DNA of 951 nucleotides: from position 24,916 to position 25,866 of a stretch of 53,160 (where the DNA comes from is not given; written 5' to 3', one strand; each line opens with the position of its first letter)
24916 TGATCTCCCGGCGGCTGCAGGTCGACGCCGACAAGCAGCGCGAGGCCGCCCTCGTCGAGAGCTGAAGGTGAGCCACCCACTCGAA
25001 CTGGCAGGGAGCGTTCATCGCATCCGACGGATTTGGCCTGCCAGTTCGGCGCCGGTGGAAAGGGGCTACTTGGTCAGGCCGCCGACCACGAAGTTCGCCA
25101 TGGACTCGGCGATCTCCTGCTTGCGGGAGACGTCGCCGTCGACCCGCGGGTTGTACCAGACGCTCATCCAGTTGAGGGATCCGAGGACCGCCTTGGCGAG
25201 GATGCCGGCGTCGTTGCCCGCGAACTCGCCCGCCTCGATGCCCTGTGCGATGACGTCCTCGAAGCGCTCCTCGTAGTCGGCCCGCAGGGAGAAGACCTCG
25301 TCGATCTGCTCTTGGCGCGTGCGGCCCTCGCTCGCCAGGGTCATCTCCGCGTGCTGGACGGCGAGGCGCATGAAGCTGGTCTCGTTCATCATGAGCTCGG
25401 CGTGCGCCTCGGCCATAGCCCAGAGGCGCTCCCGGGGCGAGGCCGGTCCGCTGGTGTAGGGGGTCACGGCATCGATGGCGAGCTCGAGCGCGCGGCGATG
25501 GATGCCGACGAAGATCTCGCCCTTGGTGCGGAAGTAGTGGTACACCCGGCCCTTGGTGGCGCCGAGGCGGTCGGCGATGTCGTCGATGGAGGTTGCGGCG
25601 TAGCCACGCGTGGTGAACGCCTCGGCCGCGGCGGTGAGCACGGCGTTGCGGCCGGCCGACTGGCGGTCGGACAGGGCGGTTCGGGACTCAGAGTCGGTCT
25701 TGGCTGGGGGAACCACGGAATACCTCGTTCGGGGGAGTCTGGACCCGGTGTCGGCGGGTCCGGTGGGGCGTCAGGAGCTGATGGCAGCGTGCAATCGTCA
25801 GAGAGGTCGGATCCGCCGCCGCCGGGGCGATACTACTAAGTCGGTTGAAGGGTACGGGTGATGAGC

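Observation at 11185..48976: One 19-bp promoter-embedded operator precedes nearly every transcription unit from 11 kb to 53 kb (a dispersed regulon)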

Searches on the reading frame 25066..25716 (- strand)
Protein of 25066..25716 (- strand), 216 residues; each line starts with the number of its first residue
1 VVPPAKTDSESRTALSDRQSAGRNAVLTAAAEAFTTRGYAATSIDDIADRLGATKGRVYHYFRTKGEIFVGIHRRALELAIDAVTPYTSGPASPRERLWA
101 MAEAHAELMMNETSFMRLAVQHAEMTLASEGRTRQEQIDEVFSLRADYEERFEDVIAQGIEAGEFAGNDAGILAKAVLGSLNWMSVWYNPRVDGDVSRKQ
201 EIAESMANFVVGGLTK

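Call 10: search_protein_families(library=pfam, proteins=[window:25066-25716:-])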
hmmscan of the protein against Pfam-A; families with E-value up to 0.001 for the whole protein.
window:25066-25716:- (216 aa): 4 families
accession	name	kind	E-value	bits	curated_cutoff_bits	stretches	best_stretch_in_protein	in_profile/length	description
PF17932.6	TetR_C_24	-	6.1e-21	75.2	26.4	1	92-214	2-114/114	Tetracyclin repressor-like, C-terminal domain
PF00440.29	TetR_N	-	1e-14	54.4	24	1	27-69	2-44/47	Bacterial regulatory proteins, tetR family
PF08360.16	TetR_C_5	-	3.4e-05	24.5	21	1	116-188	34-106/131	QacR-like protein, C-terminal region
PF17935.6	TetR_C_27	-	0.00084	19.9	26.1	0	135-179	35-79/106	Tetracyclin repressor-like, C-terminal domain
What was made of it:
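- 25066..25716 (-): TetR-family repressor gene, a DarR-like paralogue and the proposed binder of all boxes. Pfam TetR_N plus TetR_C_24 (call 10).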

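Call 16: find_related_loci(query=window:25066-25716:-, collection=genome_contigs, flank=10000)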
Query window:25066-25716:- (216 aa) in genome_contigs; peptide patterns used: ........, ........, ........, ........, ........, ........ (x = any residue, [..] = any of these).
73 stretches matched a pattern; 33 encode a relative of the query (tblastn E <= 1e-3); 33 distinct loci.
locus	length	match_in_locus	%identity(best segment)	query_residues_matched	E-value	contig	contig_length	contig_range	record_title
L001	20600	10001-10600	62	15-214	3e-79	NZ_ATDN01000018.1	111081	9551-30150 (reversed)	Mycolicibacterium elephantis DSM 44368 Contig25, whole genome shotgun sequence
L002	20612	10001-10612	62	14-216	3e-76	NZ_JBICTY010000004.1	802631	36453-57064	Cryptosporangium sp. NPDC048952 NPDC048952_123_E1.ctg-0004, whole genome shotgun sequence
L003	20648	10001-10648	45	5-216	2e-50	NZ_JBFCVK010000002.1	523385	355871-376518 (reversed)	Aquibaculum sediminis strain EGI_FJ10229 NODE_2_length_523385_cov_395.775008, whole genome shotgun sequence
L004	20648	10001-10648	45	5-216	8e-50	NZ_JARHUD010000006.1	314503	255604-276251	Aquibaculum arenosum strain CAU 1616 contig6, whole genome shotgun sequence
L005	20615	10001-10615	43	11-214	1e-48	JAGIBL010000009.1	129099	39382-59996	MAG: Nocardioidaceae bacterium isolate BIN47 scaffold9_cov0, whole genome shotgun sequence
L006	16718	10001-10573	42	23-214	2e-43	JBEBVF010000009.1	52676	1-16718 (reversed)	MAG: Paracoccus sp. (in: a-proteobacteria) isolate T2.bin.243 NODE_1702_length_52676_cov_15.107011, whole genome shotgun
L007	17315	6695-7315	39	4-216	2e-40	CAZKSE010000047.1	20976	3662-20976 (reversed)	MAG TPA_asm: uncultured Rhodobacter sp. isolate binchicken_co324_41 genome assembly, contig: NODE_957_length_20976_cov_1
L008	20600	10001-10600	35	16-214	7e-36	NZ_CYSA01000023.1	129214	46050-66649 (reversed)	Thalassovita gelatinovora strain CECT 4357, whole genome shotgun sequence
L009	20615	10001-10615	36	11-214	1e-35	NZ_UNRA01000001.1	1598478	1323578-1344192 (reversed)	Tropicibacter sp. Alg240-R139, whole genome shotgun sequence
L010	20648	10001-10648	33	1-214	4e-34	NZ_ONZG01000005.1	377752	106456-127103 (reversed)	Falsiruegeria mediterranea M17 strain CECT 7615, whole genome shotgun sequence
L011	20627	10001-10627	36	1-214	8e-34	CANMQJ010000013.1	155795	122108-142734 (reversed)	uncultured Rhodobacteraceae bacterium isolate 3-2031-G.fasta genome assembly, contig: NODE_13, whole genome shotgun sequ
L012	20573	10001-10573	36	26-214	2e-33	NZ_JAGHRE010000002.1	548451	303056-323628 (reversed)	Tropicibacter sp. R16_0 NODE_2_length_548451_cov_16.752865, whole genome shotgun sequence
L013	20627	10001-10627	34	1-214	1e-32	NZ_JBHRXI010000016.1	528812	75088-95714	Lutimaribacter marinistellae strain KCTC 42911 velvet_auto_105_16, whole genome shotgun sequence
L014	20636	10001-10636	35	9-214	6e-32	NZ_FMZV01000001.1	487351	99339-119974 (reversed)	Ruegeria marina strain CGMCC 1.9108, whole genome shotgun sequence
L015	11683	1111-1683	37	26-214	6e-32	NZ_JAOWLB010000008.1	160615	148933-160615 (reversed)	Ruegeria aquimaris strain XHP0148 NODE_8_length_160615_cov_103.037879, whole genome shotgun sequence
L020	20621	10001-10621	34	12-214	1e-31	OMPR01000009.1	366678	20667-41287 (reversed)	Rhodobacteraceae bacterium EL53 isolate unclassified Rhodobacteraceae strain EL53 genome assembly, contig: Contig_22, wh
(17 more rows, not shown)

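Call 23: search_protein_families(library=pfam, proteins=[L020:8962-9807:+, L020:9995-10672:+, L020:10669-11697:+, L020:11779-12654:+, L020:12659-13756:+, L020:13657-14517:+, L020:7345-8526:+], max_evalue=0.01)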
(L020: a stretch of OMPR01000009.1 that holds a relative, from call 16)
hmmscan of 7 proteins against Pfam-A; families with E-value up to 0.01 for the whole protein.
L020:8962-9807:+ (281 aa): 0 families

L020:9995-10672:+ (225 aa): 2 families
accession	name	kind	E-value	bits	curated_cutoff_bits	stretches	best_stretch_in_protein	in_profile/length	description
PF00440.29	TetR_N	-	4.8e-15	55.5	24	1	20-65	2-47/47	Bacterial regulatory proteins, tetR family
PF17932.6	TetR_C_24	-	5.3e-13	49.7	26.4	1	85-196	2-104/114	Tetracyclin repressor-like, C-terminal domain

L020:10669-11697:+ (342 aa): 3 families
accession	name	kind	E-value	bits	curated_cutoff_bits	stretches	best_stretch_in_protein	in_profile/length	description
PF08240.17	ADH_N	-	1.1e-12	48.5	23.5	1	45-127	1-102/104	Alcohol dehydrogenase GroES-like domain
PF00107.32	ADH_zinc_N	-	7.9e-08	32.8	31.8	1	169-286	2-117/129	Zinc-binding dehydrogenase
PF16884.10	ADH_N_2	-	0.0034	17.7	31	0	37-124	21-105/108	N-terminal domain of oxidoreductase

L020:11779-12654:+ (291 aa): 1 family
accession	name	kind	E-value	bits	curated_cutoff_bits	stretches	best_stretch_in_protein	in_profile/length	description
PF02653.21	BPD_transp_2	-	1.7e-35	122.9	26.8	1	7-275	2-269/269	Branched-chain amino acid transport system / permease component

L020:12659-13756:+ (365 aa): 1 family
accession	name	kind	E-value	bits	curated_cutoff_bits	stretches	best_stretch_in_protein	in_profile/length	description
PF02653.21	BPD_transp_2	-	2.9e-36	125.4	26.8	1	47-305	6-266/269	Branched-chain amino acid transport system / permease component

L020:13657-14517:+ (286 aa): 8 families
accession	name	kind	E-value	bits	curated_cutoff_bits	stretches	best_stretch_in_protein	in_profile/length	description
PF00005.33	ABC_tran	-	4e-31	108.9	25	1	52-211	2-136/137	ABC transporter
PF12399.14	BCA_ABC_TP_C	-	1.2e-11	44.4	25.5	1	262-284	2-24/27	Branched-chain amino acid ATP-binding cassette transporter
PF13304.12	AAA_21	-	5.5e-07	30.4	27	1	64-95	2-28/304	AAA domain, putative AbiEii toxin, Type IV TA system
PF13476.12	AAA_23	-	0.0001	23.5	27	1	56-82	17-40/201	AAA domain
PF13514.12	AAA_27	-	0.0012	18.9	22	1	44-83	10-48/206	AAA domain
PF13555.12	AAA_29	-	0.0013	18.8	27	1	56-78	17-39/61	P-loop containing region of AAA domain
PF18748.7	HMUDK_HMUD1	-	0.0019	18.2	27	1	60-106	16-62/196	5-hmdU DNA kinase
PF13481.12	AAA_25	-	0.0061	16.6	27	0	59-77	31-49/195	AAA domain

L020:7345-8526:+ (393 aa): 1 family
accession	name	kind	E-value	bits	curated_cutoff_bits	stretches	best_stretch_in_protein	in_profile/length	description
PF00909.26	Ammonium_transp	-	8.8e-101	337.9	23.2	1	7-389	1-399/399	Ammonium Transporter Family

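Call 25: search_solved_structures(query=window:25066-25716:-, max_evalue=0.00001)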
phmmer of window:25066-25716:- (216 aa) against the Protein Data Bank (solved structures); distinct sequences matched with E-value up to 0.00001: 53.
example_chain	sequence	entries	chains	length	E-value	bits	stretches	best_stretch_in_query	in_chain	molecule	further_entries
8svd_A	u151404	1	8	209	9.4e-35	123.6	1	22-215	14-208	DarR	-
8sua_A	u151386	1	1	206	1.1e-34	123.4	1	23-215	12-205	DarR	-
8suk_A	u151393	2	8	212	1.8e-34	122.7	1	14-214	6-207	DarR | TetR/AcrR family transcriptional regulator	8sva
8t5y_A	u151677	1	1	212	1.3e-33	119.9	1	14-214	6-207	DarR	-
8sv6_A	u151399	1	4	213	1.1e-31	113.5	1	23-214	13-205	Fatty acid metabolism regulator protein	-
3vpr_A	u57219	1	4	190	2.5e-23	86.3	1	23-215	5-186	Transcriptional regulator, TetR family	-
3dcf_A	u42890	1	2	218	7.8e-23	84.7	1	20-213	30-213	transcriptional regulator of the TetR/AcrR family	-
4w1u_A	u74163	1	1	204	5.9e-14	55.8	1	20-216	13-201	HTH-type transcriptional repressor KstR2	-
4w97_A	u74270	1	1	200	6e-14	55.7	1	20-216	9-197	HTH-type transcriptional repressor KstR2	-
4mxm_A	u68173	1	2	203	1e-13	54.9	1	15-205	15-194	Transcriptional regulator I2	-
4mo7_A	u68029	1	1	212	1.2e-13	54.7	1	15-205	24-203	Transcriptional regulator I2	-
6azh_A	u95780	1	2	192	4.5e-13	52.9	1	21-202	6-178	TetR family transcriptional regulator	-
5k7f_A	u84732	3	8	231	2.8e-11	47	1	24-208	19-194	Transcriptional regulator, TetR family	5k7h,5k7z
6o6n_A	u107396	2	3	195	3.7e-11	46.6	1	23-145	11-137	TetR family transcriptional regulator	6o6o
6o6p_A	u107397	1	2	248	4.2e-11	46.4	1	22-145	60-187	TetR family transcriptional regulator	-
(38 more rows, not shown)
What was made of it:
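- On DarR (c-di-AMP/cAMP-binding TetR repressor): DarR chains top the PDB search at E 1e-34, against 2.5e-23 for the next family (call 25).
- Closest known: DarR. Same: It is a TetR-family repressor, and DarR chains are the best PDB match (calls 10, 25).
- Closest known: KstR and KstR2 steroid-catabolic TetR regulons of Actinobacteria. Same: KstR2 is a weaker PDB relative (E 6e-14, call 25).
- Closest known: KstR and KstR2 steroid-catabolic TetR regulons of Actinobacteria. Different: The regulator is much closer to DarR than to KstR2 (call 25).
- Closest known: Fatty-acid-responsive TetR regulators. Same: These are TetR repressors with similarity to this protein (3VPR at E 2.5e-23; Bacillus FadR structures at E 2e-8; call 25).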

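Call 27: search_solved_structures(query=window:25066-25716:-, max_evalue=1e-20, show_alignments=5)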
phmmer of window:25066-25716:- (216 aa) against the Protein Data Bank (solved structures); distinct sequences matched with E-value up to 1e-20: 7.
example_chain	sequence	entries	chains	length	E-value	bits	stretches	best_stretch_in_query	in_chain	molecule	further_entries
8svd_A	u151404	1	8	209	9.4e-35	123.6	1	22-215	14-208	DarR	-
8sua_A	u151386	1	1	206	1.1e-34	123.4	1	23-215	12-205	DarR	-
8suk_A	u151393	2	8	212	1.8e-34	122.7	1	14-214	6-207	DarR | TetR/AcrR family transcriptional regulator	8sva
8t5y_A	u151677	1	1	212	1.3e-33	119.9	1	14-214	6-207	DarR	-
8sv6_A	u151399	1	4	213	1.1e-31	113.5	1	23-214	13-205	Fatty acid metabolism regulator protein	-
3vpr_A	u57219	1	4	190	2.5e-23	86.3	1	23-215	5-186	Transcriptional regulator, TetR family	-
3dcf_A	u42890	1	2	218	7.8e-23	84.7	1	20-213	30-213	transcriptional regulator of the TetR/AcrR family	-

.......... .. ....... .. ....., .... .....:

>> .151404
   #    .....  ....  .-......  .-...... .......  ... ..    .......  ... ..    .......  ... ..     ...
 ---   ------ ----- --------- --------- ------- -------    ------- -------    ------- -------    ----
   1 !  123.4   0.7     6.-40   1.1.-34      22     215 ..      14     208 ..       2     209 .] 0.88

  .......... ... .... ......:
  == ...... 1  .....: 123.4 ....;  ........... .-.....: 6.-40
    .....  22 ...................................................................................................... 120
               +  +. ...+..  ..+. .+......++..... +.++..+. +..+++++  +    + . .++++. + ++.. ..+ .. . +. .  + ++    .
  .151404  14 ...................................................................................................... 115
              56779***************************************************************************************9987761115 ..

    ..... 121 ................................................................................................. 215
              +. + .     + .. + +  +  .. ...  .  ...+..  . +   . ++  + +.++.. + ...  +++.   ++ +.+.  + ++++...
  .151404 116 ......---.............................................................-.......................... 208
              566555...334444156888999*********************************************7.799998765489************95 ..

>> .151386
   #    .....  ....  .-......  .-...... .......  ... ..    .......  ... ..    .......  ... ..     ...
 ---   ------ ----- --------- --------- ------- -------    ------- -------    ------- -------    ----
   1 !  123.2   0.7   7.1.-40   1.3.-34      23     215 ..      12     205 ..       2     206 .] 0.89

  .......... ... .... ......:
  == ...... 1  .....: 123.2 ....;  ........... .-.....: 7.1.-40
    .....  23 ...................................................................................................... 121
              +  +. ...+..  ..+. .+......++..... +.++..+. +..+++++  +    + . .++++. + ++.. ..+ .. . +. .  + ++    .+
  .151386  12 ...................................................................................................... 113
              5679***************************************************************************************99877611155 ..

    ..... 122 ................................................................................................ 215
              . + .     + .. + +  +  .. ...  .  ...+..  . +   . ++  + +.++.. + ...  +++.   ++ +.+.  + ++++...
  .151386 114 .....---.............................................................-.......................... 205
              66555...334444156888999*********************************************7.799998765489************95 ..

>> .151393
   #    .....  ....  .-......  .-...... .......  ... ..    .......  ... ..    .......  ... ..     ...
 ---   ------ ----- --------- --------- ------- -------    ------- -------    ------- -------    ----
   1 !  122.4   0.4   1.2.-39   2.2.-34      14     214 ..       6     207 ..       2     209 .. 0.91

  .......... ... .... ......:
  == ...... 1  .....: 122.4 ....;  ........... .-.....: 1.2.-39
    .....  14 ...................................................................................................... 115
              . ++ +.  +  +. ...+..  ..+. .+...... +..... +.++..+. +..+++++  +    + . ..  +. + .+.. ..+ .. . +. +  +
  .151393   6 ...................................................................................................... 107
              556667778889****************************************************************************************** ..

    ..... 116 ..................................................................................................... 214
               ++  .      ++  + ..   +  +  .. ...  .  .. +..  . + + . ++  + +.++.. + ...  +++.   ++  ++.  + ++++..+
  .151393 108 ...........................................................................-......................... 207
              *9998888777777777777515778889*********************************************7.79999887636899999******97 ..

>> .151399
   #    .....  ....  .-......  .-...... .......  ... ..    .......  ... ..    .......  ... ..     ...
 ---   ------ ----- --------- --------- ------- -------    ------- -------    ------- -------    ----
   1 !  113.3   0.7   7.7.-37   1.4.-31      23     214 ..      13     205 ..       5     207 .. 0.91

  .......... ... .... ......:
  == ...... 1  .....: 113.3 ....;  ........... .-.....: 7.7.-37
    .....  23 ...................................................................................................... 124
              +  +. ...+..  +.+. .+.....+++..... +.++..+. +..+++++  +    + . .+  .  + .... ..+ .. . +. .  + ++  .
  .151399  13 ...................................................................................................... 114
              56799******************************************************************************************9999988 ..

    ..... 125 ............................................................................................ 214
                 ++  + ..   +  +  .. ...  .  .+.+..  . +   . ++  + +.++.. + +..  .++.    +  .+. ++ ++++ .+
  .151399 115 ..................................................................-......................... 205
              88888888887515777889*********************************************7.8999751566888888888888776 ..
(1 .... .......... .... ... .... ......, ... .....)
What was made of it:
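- DarR chains are the best PDB relatives (E 1e-34; the next family is at 1e-23) (calls 25, 27).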

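Call 34: find_encoding_contigs(protein=window:25066-25716:-, flank=3000, max_places=4)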
Protein window:25066-25716:- (216 aa): 4 contigs read that carry it; 3 places shown.
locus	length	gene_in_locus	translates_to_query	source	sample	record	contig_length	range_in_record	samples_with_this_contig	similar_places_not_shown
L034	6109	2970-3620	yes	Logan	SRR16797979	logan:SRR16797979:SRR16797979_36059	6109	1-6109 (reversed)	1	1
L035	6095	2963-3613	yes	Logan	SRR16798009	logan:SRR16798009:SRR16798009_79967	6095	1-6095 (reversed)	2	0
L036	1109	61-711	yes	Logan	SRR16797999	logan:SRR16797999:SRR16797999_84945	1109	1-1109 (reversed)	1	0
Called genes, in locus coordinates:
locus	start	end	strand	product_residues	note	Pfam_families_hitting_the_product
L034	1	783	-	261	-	?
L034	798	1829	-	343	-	PF01636:APH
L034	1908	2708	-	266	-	PF00378:ECH_1, PF16113:ECH_2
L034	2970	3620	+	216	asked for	PF00440:TetR_N, PF17932:TetR_C_24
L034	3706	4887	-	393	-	PF02771:Acyl-CoA_dh_N, PF02770:Acyl-CoA_dh_M, PF00441:Acyl-CoA_dh_1, PF08028:Acyl-CoA_dh_2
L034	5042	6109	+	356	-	?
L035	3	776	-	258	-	?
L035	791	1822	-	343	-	PF01636:APH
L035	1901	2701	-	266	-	PF00378:ECH_1, PF16113:ECH_2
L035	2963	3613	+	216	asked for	PF00440:TetR_N, PF17932:TetR_C_24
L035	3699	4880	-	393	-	PF02771:Acyl-CoA_dh_N, PF02770:Acyl-CoA_dh_M, PF00441:Acyl-CoA_dh_1, PF08028:Acyl-CoA_dh_2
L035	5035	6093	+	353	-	?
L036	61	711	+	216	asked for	PF00440:TetR_N, PF17932:TetR_C_24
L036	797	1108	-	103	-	?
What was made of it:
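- Tried and rejected: The source is a metagenomic contig (Logan SRR16797979 and related runs, call 34).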

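Call 35: find_homologous_proteins(query=window:25066-25716:-, max_evalue=1e-20)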
Query window:25066-25716:- (216 aa): 254 proteins with E <= 1e-20 among 965 candidates; the best 120 are listed.
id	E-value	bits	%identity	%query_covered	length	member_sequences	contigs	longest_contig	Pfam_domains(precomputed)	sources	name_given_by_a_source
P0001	1.0e-135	468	100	100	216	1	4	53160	PF00440.30,PF17932.7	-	-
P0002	2.3e-116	405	90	94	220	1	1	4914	PF00440.30,PF17932.7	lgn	-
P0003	1.5e-89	317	72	95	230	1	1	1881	PF00440.30,PF17932.7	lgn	-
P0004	7.4e-76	273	64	96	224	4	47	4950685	PF00440.30,PF17932.7,PF17935.7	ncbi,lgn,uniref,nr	ncbi:TetR/AcrR family transcriptional regulator [Mycolicibacterium thermoresistibile]|uniref:TetR fa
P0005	1.1e-74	269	66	95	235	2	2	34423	PF00440.30,PF17932.7,PF08360.16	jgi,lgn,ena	-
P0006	3.7e-74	267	63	94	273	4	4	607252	PF00440.30,PF17932.7,PF17935.7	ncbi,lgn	ncbi:TetR/AcrR family transcriptional regulator [Mycolicibacterium thermoresistibile]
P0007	5.9e-73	263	64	93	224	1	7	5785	PF00440.30,PF17932.7,PF08360.16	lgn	-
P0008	3.4e-71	257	62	88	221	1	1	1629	PF00440.30,PF17932.7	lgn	-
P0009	3.7e-71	257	59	94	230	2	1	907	PF00440.30,PF17932.7,PF17935.7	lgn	-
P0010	6.7e-71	256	62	90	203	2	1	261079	PF00440.30,PF17932.7,PF17935.7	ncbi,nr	ncbi:TetR/AcrR family transcriptional regulator [Mycolicibacterium elephantis]|nr:TetR/AcrR family t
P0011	8.0e-71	256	60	94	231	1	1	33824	PF00440.30,PF17932.7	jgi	jgi:AcrR family transcriptional regulator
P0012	3.4e-70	254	59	97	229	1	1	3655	PF00440.30,PF17932.7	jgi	jgi:AcrR family transcriptional regulator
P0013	6.3e-70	253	62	94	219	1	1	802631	PF00440.30,PF17932.7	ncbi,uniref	ncbi:TetR family transcriptional regulator [Cryptosporangium sp. NPDC048952]|uniref:TetR family tran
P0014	6.8e-70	253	58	94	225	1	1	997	PF00440.30,PF17932.7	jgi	jgi:AcrR family transcriptional regulator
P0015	1.2e-69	252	59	96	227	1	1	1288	PF00440.30,PF17932.7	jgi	jgi:AcrR family transcriptional regulator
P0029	3.8e-66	241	58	93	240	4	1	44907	PF00440.30,PF17932.7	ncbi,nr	ncbi:MAG TPA: TetR/AcrR family transcriptional regulator [Jatrophihabitantaceae bacterium]|nr:TetR/A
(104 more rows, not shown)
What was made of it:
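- Tried and rejected: The closest named TetR is from Mycolicibacterium thermoresistibile, at 64% (call 35).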

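Call 44: find_encoding_contigs(protein=P0004, flank=10000, max_places=1)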
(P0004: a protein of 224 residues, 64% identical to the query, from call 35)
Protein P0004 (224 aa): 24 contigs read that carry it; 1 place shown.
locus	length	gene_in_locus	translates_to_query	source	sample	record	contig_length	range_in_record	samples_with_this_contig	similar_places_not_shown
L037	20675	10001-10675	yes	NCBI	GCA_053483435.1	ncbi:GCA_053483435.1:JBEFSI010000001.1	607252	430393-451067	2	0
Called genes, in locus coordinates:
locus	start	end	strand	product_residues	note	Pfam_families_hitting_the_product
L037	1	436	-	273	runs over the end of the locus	PF00106:adh_short, PF08659:KR, PF13561:adh_short_C2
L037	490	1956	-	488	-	PF00171:Aldedh, PF07368:DUF1487 (faint)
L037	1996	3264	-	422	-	PF00067:p450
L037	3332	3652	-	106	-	-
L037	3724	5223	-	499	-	PF00501:AMP-binding, PF13193:AMP-binding_C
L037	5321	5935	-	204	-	PF09203:MspA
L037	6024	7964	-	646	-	PF00005:ABC_tran, PF13304:AAA_21 (weak), PF01061:ABC2_membrane, PF12698:ABC2_membrane_3 (weak)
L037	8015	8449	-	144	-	PF07858:LEH (weak), PF03284:PHZA_PHZB (weak), PF12680:SnoaL_2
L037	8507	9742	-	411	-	PF02515:CoA_transf_3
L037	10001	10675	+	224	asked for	PF00440:TetR_N, PF17935:TetR_C_27 (faint), PF17932:TetR_C_24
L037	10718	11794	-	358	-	PF00296:Bac_luciferase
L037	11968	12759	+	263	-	PF00378:ECH_1, PF16113:ECH_2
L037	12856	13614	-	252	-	PF00106:adh_short, PF08659:KR, PF13561:adh_short_C2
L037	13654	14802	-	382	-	PF00441:Acyl-CoA_dh_1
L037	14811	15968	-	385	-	PF02771:Acyl-CoA_dh_N, PF02770:Acyl-CoA_dh_M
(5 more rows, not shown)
